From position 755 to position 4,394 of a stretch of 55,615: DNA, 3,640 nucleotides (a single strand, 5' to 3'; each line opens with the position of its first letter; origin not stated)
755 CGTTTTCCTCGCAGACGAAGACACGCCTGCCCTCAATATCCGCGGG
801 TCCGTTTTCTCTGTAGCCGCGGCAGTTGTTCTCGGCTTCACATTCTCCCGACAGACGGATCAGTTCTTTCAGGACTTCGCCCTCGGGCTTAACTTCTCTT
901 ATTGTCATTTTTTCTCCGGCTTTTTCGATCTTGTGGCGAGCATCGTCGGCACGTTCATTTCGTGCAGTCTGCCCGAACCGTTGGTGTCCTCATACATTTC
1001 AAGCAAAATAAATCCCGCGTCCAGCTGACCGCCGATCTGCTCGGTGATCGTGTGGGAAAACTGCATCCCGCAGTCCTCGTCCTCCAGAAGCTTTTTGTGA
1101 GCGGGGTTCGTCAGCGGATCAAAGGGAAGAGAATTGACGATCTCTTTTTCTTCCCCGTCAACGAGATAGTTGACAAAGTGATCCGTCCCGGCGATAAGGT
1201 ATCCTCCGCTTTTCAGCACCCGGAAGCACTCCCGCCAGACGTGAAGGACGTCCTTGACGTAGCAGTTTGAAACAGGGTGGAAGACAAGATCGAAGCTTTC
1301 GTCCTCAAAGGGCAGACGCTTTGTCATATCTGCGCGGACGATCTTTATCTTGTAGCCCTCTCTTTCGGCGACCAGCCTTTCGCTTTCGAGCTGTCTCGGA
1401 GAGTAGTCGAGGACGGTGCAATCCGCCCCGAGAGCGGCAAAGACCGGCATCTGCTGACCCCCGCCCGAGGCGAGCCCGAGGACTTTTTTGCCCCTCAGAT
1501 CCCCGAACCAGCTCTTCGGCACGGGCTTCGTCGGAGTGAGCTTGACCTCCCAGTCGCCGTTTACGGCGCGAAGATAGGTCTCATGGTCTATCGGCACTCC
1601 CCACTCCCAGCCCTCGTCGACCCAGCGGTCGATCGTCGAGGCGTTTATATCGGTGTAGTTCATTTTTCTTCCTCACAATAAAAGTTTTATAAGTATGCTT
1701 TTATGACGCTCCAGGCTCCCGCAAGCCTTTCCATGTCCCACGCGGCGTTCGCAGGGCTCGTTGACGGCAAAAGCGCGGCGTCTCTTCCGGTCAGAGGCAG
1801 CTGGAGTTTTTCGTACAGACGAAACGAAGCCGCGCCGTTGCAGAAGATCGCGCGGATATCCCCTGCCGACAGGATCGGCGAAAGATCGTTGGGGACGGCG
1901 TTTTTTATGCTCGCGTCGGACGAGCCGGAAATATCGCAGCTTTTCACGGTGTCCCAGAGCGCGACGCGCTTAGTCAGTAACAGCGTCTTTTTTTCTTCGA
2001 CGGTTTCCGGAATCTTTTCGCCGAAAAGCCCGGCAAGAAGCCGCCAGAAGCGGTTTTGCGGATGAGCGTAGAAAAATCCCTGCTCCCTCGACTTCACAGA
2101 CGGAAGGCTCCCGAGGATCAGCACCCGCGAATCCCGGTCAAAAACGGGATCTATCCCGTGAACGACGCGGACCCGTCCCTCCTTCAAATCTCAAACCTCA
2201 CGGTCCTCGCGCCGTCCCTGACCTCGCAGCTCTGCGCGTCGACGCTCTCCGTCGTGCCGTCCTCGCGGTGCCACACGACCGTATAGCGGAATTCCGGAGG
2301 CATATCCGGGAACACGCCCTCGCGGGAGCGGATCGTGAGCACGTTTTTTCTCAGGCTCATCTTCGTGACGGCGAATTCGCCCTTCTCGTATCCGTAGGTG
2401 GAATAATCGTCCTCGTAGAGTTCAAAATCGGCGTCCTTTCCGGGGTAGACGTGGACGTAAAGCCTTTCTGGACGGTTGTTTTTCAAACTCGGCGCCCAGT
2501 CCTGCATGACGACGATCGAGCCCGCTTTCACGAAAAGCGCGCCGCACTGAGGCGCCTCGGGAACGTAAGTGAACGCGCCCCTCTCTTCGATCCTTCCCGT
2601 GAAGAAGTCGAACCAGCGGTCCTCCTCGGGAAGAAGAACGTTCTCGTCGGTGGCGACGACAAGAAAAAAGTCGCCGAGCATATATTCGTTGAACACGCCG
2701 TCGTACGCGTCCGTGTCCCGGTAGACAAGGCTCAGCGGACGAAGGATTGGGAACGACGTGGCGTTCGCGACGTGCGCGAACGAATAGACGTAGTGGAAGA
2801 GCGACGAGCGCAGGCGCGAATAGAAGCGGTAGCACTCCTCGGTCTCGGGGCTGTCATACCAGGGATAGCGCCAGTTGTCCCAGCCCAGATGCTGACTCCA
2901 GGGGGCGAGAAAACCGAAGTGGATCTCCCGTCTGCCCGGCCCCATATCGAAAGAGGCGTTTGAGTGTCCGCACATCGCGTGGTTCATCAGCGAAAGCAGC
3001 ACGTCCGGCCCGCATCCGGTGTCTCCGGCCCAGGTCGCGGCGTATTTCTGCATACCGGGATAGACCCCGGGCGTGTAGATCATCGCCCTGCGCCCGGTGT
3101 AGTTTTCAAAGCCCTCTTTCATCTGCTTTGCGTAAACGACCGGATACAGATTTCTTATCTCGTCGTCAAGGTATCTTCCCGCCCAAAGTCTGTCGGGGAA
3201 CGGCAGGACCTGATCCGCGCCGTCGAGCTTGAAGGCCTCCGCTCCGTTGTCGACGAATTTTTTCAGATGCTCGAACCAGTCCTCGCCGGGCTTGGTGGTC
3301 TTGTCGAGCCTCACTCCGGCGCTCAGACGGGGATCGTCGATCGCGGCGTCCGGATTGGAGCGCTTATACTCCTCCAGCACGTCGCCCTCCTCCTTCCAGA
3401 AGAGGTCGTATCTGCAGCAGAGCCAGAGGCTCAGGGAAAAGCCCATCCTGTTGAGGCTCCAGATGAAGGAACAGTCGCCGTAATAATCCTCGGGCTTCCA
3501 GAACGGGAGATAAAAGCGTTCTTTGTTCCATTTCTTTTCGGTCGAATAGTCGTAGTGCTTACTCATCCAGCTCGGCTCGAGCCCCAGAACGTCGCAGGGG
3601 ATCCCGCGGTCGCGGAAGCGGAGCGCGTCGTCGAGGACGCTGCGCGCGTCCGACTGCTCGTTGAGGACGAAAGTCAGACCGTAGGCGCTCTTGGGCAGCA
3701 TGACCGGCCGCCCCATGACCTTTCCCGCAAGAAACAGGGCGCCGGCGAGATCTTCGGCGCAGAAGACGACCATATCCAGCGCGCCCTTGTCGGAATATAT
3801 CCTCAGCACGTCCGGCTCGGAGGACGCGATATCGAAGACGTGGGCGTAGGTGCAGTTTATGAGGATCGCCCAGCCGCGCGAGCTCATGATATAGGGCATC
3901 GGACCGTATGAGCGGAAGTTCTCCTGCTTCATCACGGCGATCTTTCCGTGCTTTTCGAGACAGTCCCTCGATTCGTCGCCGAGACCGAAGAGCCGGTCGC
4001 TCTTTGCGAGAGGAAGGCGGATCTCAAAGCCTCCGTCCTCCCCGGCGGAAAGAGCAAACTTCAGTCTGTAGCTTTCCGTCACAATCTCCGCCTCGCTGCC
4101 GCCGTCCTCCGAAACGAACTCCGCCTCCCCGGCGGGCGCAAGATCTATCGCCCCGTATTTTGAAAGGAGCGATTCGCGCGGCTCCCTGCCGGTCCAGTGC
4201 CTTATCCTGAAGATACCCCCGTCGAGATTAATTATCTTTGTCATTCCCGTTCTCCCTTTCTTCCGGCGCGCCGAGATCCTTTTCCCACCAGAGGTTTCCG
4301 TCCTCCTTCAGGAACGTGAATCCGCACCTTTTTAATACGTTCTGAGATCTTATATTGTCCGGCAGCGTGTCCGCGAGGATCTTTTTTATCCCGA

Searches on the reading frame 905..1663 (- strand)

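Call 41: search_protein_families(library=pfam, proteins=[window:905-1663:-], max_evalue=0.00001)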
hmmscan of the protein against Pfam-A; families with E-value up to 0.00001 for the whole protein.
window:905-1663:- (252 aa): 5 families
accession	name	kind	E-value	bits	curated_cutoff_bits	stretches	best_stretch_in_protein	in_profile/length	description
PF08241.18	Methyltransf_11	-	9.2e-21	74.7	21.2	1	63-157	2-94/95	Methyltransferase domain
PF13649.12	Methyltransf_25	-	6.8e-15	56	27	1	61-154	1-97/97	Methyltransferase domain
PF13847.12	Methyltransf_31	-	8.1e-12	45.5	27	1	58-159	4-110/145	Methyltransferase domain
PF01209.24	Ubie_methyltran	-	9.1e-09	35.4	20.1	1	53-157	43-150/233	ubiE/COQ5 methyltransferase family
PF08242.18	Methyltransf_12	-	4.3e-07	31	30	1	64-156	3-98/98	Methyltransferase domain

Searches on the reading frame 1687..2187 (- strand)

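Call 41: search_protein_families(library=pfam, proteins=[window:1687-2187:-], max_evalue=0.00001)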
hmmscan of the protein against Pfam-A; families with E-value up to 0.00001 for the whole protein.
window:1687-2187:- (166 aa): 1 family
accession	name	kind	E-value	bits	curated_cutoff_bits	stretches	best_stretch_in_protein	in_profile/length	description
PF03167.25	UDG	-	1.4e-11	45.1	24.3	1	15-152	3-125/141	Uracil DNA glycosylase superfamily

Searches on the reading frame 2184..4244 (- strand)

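Call 41: search_protein_families(library=pfam, proteins=[window:2184-4244:-], max_evalue=0.00001)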
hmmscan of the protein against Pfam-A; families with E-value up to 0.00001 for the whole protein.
window:2184-4244:- (686 aa): 3 families
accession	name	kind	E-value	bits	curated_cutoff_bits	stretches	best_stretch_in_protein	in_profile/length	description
PF01055.32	Glyco_hydro_31_2nd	-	9.1e-23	81.5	23.5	1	180-488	1-327/328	Glycosyl hydrolases family 31 TIM-barrel domain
PF17137.9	DUF5110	-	1.1e-15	57.9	27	1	595-659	2-69/71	Domain of unknown function (DUF5110)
PF21365.3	Glyco_hydro_31_3rd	-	1.1e-08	35.8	24.4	1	499-578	3-87/87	Glycosyl hydrolase family 31 C-terminal domain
